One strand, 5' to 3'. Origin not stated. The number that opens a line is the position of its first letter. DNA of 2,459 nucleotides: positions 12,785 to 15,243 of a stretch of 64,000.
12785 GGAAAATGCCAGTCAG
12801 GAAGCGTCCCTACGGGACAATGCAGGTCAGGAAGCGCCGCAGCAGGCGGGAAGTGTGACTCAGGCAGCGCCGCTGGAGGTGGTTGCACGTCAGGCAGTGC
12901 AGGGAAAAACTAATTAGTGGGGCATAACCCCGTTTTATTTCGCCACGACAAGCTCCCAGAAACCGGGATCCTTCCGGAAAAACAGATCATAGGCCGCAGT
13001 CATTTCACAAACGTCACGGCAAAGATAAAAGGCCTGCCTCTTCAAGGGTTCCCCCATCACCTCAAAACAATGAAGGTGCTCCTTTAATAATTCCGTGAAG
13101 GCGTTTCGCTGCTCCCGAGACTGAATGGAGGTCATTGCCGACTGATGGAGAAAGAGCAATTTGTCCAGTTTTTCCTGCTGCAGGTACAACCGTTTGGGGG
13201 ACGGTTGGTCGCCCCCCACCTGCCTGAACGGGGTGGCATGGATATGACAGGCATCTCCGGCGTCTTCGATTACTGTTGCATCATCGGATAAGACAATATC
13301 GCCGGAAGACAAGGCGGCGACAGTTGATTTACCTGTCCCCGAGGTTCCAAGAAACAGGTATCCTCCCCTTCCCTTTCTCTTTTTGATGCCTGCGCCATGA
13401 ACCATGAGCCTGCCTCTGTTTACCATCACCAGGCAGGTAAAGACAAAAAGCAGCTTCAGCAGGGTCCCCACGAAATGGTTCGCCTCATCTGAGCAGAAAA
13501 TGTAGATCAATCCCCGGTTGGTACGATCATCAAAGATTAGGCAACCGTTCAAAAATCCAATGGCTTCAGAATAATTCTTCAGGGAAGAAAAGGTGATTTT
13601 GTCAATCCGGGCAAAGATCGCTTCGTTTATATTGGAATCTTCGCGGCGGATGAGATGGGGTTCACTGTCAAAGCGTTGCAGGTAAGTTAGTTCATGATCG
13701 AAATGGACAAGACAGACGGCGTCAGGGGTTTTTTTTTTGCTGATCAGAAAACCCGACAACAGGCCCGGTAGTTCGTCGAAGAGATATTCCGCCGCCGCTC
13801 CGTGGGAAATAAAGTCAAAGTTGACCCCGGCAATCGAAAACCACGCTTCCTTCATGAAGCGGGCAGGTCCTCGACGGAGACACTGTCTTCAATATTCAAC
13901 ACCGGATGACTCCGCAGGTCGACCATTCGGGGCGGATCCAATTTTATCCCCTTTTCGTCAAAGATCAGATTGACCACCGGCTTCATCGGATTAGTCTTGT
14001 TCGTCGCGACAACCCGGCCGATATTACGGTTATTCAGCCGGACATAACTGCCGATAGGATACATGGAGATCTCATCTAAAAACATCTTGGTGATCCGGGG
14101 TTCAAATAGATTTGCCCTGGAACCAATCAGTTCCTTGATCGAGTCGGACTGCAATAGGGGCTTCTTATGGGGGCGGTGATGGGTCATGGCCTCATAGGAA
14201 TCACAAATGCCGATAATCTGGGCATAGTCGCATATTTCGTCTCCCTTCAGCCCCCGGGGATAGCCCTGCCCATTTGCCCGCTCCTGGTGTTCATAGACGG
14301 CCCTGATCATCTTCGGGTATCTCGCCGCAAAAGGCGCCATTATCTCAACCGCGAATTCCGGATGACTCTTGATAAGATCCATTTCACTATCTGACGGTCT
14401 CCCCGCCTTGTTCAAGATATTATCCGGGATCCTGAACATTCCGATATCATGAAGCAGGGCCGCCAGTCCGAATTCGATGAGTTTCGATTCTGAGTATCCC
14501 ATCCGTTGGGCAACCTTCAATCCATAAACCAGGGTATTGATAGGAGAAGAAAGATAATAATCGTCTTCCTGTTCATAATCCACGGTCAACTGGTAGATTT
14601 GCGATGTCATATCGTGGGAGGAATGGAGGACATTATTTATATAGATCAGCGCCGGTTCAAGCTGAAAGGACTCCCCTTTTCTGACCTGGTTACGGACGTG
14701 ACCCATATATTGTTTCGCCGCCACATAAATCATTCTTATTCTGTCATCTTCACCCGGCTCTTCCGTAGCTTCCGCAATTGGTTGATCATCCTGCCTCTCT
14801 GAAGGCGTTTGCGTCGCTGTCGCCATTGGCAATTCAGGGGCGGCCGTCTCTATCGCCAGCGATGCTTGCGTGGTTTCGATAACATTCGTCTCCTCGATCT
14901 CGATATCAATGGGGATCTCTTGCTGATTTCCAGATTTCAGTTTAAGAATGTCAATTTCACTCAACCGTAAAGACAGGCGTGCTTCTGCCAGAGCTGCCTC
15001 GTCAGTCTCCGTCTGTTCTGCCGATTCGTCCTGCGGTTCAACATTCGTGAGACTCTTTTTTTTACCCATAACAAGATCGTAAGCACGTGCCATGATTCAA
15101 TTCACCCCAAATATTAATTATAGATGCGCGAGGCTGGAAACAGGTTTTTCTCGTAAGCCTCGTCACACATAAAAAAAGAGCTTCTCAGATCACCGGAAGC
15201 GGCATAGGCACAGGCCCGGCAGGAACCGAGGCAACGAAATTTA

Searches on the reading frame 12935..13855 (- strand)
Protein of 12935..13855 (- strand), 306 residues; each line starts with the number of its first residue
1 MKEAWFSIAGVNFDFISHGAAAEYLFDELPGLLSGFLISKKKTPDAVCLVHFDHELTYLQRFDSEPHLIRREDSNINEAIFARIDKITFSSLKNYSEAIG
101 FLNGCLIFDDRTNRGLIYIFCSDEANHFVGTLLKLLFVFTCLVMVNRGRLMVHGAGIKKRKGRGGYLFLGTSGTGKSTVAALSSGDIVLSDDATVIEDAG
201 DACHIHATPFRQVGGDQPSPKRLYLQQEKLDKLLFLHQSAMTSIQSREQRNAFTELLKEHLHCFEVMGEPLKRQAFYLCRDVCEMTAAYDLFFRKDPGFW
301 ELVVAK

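Call 4: search_protein_families(library=pfam, proteins=[window:12935-13855:-], max_evalue=0.01)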
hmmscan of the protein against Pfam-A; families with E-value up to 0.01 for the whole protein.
window:12935-13855:- (306 aa): 1 family
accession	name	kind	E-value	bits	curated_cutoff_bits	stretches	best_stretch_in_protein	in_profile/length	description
PF01293.25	PEPCK_ATP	-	0.00031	20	26.5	1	127-199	174-245/465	Phosphoenolpyruvate carboxykinase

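Call 5: search_protein_families(library=ncbifam, proteins=[window:12935-13855:-], max_evalue=0.01)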
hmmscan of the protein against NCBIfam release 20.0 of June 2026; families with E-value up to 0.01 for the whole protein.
window:12935-13855:- (306 aa): 2 families
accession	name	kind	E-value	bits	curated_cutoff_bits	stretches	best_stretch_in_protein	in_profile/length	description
TIGR04249.1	SCM_chp_ScmC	equivalog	1.1e-05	24.9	125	1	144-261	120-238/292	SynChlorMet cassette protein ScmC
TIGR04355.1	HprK_rel_B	hypoth_equivalog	0.00013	21.3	200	1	143-202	138-197/351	HprK-related kinase B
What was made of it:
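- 12935..13855 (-): ScmC-family protein, a PEPCK/HprK-like P-loop phosphotransferase fold. TIGR04249 is only weak, at 24.9 bits (call 5).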

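Call 9: search_protein_families(library=pfam, proteins=[window:12935-13855:-], max_evalue=0.1)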
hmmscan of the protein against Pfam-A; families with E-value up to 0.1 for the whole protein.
window:12935-13855:- (306 aa): 3 families
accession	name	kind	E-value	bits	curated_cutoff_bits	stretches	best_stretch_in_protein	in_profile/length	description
PF01293.25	PEPCK_ATP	-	0.00031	20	26.5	1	127-199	174-245/465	Phosphoenolpyruvate carboxykinase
PF13191.12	AAA_16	-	0.017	16.1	32.6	1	160-261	20-124/167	AAA ATPase domain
PF13555.12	AAA_29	-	0.039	14.1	27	1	163-179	22-38/61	P-loop containing region of AAA domain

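Call 40: search_solved_structures(query=window:12935-13855:-, max_evalue=1)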
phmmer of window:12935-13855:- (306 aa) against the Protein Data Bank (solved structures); distinct sequences matched with E-value up to 1: 3.
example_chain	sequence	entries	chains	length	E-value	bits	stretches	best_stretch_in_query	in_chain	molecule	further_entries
6emw_B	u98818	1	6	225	0.26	13.9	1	155-214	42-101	ATP-dependent Clp protease ATP-binding subunit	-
7tm4_A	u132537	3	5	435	0.32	13.6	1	116-194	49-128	3-phosphoshikimate 1-carboxyvinyltransferase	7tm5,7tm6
5di3_A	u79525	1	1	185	0.55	12.8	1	155-260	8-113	ADP-ribosylation factor-like protein 3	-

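Call 60: search_solved_structures(query=A3, max_evalue=1, show_alignments=2)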
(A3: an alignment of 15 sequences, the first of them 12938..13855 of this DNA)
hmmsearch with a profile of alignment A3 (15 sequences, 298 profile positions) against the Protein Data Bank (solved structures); distinct sequences matched with E-value up to 1: 35.
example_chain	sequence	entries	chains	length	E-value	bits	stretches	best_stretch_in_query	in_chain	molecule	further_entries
6c2u_A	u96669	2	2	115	0.0057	19.2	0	160-178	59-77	phosphate-loop protein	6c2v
1ii2_A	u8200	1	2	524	0.01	18.3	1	134-199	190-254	PHOSPHOENOLPYRUVATE CARBOXYKINASE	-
1jb1_A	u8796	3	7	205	0.025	17.1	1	147-202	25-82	HPRK PROTEIN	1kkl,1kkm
2qmh_A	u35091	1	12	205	0.025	17.1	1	147-202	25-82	HPr kinase/phosphorylase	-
1j3b_A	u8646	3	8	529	0.071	15.6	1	124-175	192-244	ATP-dependent phosphoenolpyruvate carboxykinase | Phosphoenolpyruvate carboxykinase [ATP]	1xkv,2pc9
4loa_A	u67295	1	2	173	0.12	14.9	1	159-179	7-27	De-novo design amidase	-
8osf_A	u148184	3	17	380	0.14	14.6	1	122-172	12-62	Magnesium-chelatase subunit ChlI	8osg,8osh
7swl_A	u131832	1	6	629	0.19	14.2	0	156-175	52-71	Rix7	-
5ck4_A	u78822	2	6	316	0.23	13.9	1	159-209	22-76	Putative signal recognition particle protein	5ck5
5ck3_B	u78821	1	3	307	0.25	13.8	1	159-209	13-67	Putative signal recognition particle protein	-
6agb_K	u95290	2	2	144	0.28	13.7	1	216-271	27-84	Ribonuclease P protein subunit RPR2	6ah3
6fn1_A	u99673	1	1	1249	0.28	13.6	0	155-175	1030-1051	Human-mouse chimeric ABCB1 (ABCBHM)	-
6fn4_A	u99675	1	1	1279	0.3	13.5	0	155-175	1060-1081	Apo form of Human-mouse chimeric ABCB1 (ABCB1HM) in complex with Antigen binding fragment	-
6mat_A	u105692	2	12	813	0.33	13.4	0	156-175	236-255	Rix7 mutant | Rix7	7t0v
7t3i_A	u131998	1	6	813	0.34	13.4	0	156-175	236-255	Rix7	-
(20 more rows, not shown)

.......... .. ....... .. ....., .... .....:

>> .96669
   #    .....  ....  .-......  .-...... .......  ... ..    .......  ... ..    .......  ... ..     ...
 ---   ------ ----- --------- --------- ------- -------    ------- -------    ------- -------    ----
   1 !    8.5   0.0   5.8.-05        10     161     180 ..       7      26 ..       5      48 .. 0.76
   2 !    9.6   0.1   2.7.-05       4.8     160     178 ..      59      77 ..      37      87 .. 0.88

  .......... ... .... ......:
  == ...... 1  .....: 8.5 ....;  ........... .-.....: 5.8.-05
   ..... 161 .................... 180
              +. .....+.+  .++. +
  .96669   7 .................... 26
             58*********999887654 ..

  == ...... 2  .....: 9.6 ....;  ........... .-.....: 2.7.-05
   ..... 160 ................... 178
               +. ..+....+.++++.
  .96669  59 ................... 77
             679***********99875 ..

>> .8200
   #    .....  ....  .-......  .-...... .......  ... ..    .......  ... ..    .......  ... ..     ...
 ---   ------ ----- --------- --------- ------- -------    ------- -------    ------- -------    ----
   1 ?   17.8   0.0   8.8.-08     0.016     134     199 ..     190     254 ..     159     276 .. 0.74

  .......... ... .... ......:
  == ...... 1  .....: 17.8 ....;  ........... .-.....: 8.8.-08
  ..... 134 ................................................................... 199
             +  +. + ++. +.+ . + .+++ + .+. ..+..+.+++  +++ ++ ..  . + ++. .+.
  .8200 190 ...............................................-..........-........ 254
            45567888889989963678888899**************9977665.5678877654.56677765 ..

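Call 61: find_homologous_proteins(query=window:12938-13855:-, max_evalue=0.00001)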
Query window:12938-13855:- (306 aa): 45 proteins with E <= 0.00001 among 1651 candidates.
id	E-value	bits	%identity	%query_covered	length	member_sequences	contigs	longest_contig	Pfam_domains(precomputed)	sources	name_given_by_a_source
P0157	3.1e-206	702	100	100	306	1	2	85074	PF27840.1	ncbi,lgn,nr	ncbi:MAG: hypothetical protein NTV58_16325 [Deltaproteobacteria bacterium]|nr:hypothetical protein [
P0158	1.7e-176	604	88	100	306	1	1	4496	PF27840.1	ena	-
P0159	1.9e-175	601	88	100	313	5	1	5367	PF27840.1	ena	-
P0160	4.4e-171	586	86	100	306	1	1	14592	PF27840.1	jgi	jgi:hypothetical protein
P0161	5.0e-171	586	87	100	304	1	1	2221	PF27840.1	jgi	-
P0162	7.1e-170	582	84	100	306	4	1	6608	PF27840.1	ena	-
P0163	1.4e-168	578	84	100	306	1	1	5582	PF27840.1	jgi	-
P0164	1.5e-168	578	83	100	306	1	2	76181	PF27840.1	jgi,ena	-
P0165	4.4e-167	573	84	100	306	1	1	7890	PF27840.1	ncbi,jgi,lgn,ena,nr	ncbi:MAG TPA: hypothetical protein DCG53_11645 [Syntrophus sp. (in: bacteria)]|jgi:hypothetical prot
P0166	4.0e-166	570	82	100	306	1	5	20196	PF27840.1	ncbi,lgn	-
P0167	4.8e-165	566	81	100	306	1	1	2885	PF01293.26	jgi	jgi:hypothetical protein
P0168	5.6e-165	566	82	99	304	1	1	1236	PF27840.1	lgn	-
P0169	1.9e-164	564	84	100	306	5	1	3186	PF27840.1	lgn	-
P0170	4.9e-164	563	76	100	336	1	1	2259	PF27840.1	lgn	-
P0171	1.3e-162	558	66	100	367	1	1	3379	PF27840.1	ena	-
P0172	9.4e-159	546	78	100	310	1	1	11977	PF27840.1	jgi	jgi:hypothetical protein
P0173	1.5e-158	545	80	100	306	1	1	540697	PF27840.1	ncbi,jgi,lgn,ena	ncbi:MAG: hypothetical protein WC405_00605 [Syntrophales bacterium]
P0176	2.8e-155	534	78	100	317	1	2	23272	PF27840.1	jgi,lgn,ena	-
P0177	5.3e-154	530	78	100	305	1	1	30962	PF27840.1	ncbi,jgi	jgi:hypothetical protein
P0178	6.4e-154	530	77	100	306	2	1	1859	PF27840.1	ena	-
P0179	2.7e-151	521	78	100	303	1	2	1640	PF27840.1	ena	-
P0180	1.1e-150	519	76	100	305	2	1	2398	PF27840.1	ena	-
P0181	1.2e-149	516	70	100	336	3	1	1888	PF27840.1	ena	-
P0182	1.7e-144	499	81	90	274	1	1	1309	PF27840.1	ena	-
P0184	1.8e-143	496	74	100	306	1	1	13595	PF27840.1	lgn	-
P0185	2.7e-143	495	73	100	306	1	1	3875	PF27840.1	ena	-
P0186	2.9e-121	423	63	100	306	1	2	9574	PF27840.1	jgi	jgi:hypothetical protein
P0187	4.6e-112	392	60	100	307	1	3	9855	PF27840.1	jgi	-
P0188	2.5e-101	357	57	100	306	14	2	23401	PF27840.1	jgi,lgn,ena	-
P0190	8.2e-93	329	52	99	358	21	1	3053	PF27840.1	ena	-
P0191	1.4e-90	322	51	100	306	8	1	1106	PF27840.1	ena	-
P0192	5.2e-90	320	50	99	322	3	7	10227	PF27840.1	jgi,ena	-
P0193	1.1e-89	319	53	100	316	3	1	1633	PF27840.1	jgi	-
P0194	5.1e-86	307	47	100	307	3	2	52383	PF27840.1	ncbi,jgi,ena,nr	ncbi:MAG: hypothetical protein KBG09_01115 [Syntrophobacterales bacterium]|nr:hypothetical protein [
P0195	6.3e-83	297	49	100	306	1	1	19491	PF27840.1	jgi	-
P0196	1.2e-77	279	48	90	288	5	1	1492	PF27840.1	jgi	-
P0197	1.9e-77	279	48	97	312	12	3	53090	PF27840.1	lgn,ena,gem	-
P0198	1.9e-69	252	43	100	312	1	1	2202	PF27840.1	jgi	jgi:hypothetical protein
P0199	4.2e-45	173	37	99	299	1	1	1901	PF27840.1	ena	-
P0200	2.8e-43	167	35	99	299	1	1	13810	PF27840.1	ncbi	-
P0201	3.7e-7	48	26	66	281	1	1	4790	PF27840.1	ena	-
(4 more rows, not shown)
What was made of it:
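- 12935..13855 (-): An identical public protein, P0157, carries PF27840 ScmC (call 61).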

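Call 64: find_encoding_contigs(protein=P0157, flank=3000, max_places=2)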
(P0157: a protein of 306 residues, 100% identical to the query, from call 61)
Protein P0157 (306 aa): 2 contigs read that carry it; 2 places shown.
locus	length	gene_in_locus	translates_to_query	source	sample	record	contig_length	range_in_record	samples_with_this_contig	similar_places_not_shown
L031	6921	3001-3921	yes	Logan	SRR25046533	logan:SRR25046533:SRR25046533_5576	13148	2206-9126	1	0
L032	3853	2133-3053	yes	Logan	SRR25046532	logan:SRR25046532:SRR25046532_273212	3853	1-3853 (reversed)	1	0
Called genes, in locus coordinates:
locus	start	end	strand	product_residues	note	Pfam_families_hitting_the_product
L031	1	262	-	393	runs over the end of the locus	PF14907:NTP_transf_5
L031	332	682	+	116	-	PF05402:PqqD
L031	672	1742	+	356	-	PF04055:Radical_SAM, PF13186:SPASM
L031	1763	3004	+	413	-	PF13487:HD_5, PF01966:HD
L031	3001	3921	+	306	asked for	PF27840:ScmC (weak)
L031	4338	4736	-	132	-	PF05402:PqqD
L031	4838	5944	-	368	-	PF04055:Radical_SAM, PF13186:SPASM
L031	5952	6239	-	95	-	PF05402:PqqD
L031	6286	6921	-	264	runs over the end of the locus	PF01637:ATPase_2 (faint), PF13191:AAA_16 (weak), PF13401:AAA_22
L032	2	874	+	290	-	?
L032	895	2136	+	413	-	PF13487:HD_5, PF01966:HD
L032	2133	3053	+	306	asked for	PF27840:ScmC (weak)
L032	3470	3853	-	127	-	?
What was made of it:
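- On SCM cassette / ScmA precursor: The identical public protein P0157 carries a precomputed PF27840 hit (call 61), which is marked 'weak' in call 64.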

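Call 69: predict_structure(alignment_id=A4)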
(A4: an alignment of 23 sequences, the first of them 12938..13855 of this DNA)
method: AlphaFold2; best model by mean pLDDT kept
length: 306 residues; sequences in the alignment: 23
mean_pLDDT: 90.5   pTM: 0.91
mean pLDDT of the five models: 90.5, 88.4, 83.1, 81.4, 78.3
residues with pLDDT >= 90: 208; 70-90: 83; 50-70: 13; < 50: 2
segments of 3 or more residues with pLDDT < 50: none
pLDDT, mean of each block of 10 residues (from residue 1): 93 92 88 89 91 90 95 93 82 79 95 94 92 97 98 93 89 84 86 93 94 58 89 94 95 97 96 98 97 86 89
secondary structure, 60 per line:
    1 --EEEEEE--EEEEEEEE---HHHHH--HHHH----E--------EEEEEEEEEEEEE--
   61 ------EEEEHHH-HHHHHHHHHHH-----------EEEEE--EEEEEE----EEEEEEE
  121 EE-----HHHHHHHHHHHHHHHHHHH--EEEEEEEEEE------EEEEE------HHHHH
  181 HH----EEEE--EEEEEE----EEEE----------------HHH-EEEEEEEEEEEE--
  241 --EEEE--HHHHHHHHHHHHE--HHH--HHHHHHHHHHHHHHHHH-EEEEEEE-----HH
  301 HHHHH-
elements in order: E3-8 E11-18 H22-26 H29-32 E46-58 E67-70 H75-85 E97-101 E104-109 E114-122 H128-146 E149-158 E165-169 H176-182 E187-190 E193-198 E203-206 E227-238 E243-246 H249-260 H269-285 E287-293 H299-305
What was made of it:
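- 12935..13855 (-): The AF2 model has pLDDT 90.5 (call 69).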

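Call 71: fold_search(model_id=the predicted structure, library=pdb)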
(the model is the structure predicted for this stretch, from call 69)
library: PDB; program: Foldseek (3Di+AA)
matches with E <= 10: 339; with E <= 0.001: 121
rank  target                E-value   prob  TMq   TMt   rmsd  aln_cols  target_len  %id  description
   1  1ayl                  1.3e-09  1.00  0.46  0.29   9.1       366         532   14  PHOSPHOENOLPYRUVATE CARBOXYKINASE (released 1997-01-11)
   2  6asn                  3.1e-09  1.00  0.48  0.30   9.5       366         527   13  E. coli phosphoenolpyruvate carboxykinase K212I F216V mutant bound to methanesulfonate (released 2018-08-29)
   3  1yvy_B                3.3e-09  1.00  0.53  0.35   8.0       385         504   11  Crystal structure of Anaerobiospirillum succiniciproducens phosphoenolpyruvate carboxykinase (released 2005-07-26)
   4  1aq2                  5.0e-09  1.00  0.45  0.29   9.5       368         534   14  PHOSPHOENOLPYRUVATE CARBOXYKINASE (released 1998-10-14)
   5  6com                  5.0e-09  1.00  0.46  0.29   9.5       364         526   13  2.3A crystal structure of E. coli phosphoenolpyruvate carboxykinase mutant Asp269Asn (released 2018-04-04)
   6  9a4u_A                7.2e-09  1.00  0.49  0.31   9.8       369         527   13  Integrative model of PCKA-QOX2 by crosslinking MS and deep learning (released 2024-09-18)
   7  6crt                  7.2e-09  1.00  0.46  0.29   9.9       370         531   13  Arg65Gln Mutagenic E.coli PCK (released 2018-04-04)
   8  6asm                  7.2e-09  1.00  0.44  0.28   9.8       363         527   15  E. coli phosphoenolpyruvate carboxykinase G209S K212C mutant bound to thiosulfate (released 2018-08-29)
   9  1yvy_A                7.6e-09  1.00  0.50  0.33   9.4       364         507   12  Crystal structure of Anaerobiospirillum succiniciproducens phosphoenolpyruvate carboxykinase (released 2005-07-26)
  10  6at3_A                9.1e-09  1.00  0.44  0.28  10.0       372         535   14  E. coli phosphoenolpyruvate carboxykinase Y207F mutant bound to thiosulfate and oxaloacetate (released 2018-08-29)
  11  1oen                  9.6e-09  1.00  0.46  0.29   9.7       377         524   13  PHOSPHOENOLPYRUVATE CARBOXYKINASE (released 1996-11-08)
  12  6asi                  1.2e-08  1.00  0.46  0.29   9.6       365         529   13  E. coli phosphoenolpyruvate carboxykinase G209S mutant bound to methanesulfonate (released 2018-08-29)
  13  6at4_B                1.5e-08  1.00  0.44  0.28   9.7       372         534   14  E. coli phosphoenolpyruvate carboxykinase bound to thiosulfate (released 2018-08-29)
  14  1k3c                  1.5e-08  1.00  0.42  0.27  10.4       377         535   14  Phosphoenolpyruvate carboxykinase in complex with ADP, AlF3 and Pyruvate (released 2001-12-19)
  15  6v2l                  2.1e-08  1.00  0.44  0.28  10.5       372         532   12  E. coli Phosphoenolpyruvate carboxykinase S250A (released 2019-12-11)
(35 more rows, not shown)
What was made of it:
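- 12935..13855 (-): The top Foldseek hits are ATP-PEPCK, E 1.3e-9 (call 71).
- On Linear polyphosphorylated peptides (LPP): ScmC has a PEPCK/HprK-like fold with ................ (calls 60, 69, 71).
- The ScmC fold is PEPCK/HprK-like (calls 60, 69, 71).
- Tried and rejected: The fold search was needed (call 71).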

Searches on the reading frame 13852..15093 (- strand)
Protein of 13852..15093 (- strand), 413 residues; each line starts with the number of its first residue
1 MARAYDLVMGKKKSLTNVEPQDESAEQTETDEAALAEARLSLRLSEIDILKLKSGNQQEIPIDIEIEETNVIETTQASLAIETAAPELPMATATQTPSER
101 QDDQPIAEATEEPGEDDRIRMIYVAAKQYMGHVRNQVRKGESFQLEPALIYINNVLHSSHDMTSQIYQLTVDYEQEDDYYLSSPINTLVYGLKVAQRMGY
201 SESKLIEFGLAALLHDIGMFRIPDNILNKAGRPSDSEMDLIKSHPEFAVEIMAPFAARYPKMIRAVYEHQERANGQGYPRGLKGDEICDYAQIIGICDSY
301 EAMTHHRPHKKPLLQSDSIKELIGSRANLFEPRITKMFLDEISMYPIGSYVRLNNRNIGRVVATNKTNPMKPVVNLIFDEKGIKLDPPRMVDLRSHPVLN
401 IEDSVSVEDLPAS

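Call 6: search_protein_families(library=ncbifam, proteins=[window:13852-15093:-], max_evalue=0.001)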
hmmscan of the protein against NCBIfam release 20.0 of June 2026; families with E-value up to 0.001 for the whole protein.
window:13852-15093:- (413 aa): 1 family
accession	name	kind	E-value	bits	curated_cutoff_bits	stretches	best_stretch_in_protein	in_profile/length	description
NF053512.1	nitric_RR_NosR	exception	6.4e-22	78.1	400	1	153-343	167-355/422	response regulator c-di-GMP phosphodiesterase, NosR family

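Call 9: search_protein_families(library=pfam, proteins=[window:13852-15093:-], max_evalue=0.1)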
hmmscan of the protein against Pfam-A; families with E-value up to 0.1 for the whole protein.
window:13852-15093:- (413 aa): 3 families
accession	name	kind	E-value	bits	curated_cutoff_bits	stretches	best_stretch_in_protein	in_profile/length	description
PF13487.12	HD_5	-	8.8e-26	91.1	27.2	1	192-333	26-169/170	HD domain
PF01966.28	HD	-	2.8e-14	53.8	22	1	185-303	6-116/116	HD domain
PF11871.13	DUF3391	-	0.0025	18.8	27.8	1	45-148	36-136/136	Domain of unknown function (DUF3391)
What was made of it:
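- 13852..15093 (-): HD-GYP domain protein. Its gene overlaps the ScmC start by 4 nt, and it is conserved in the cluster. HD_5 at 8.8e-26 (call 9).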
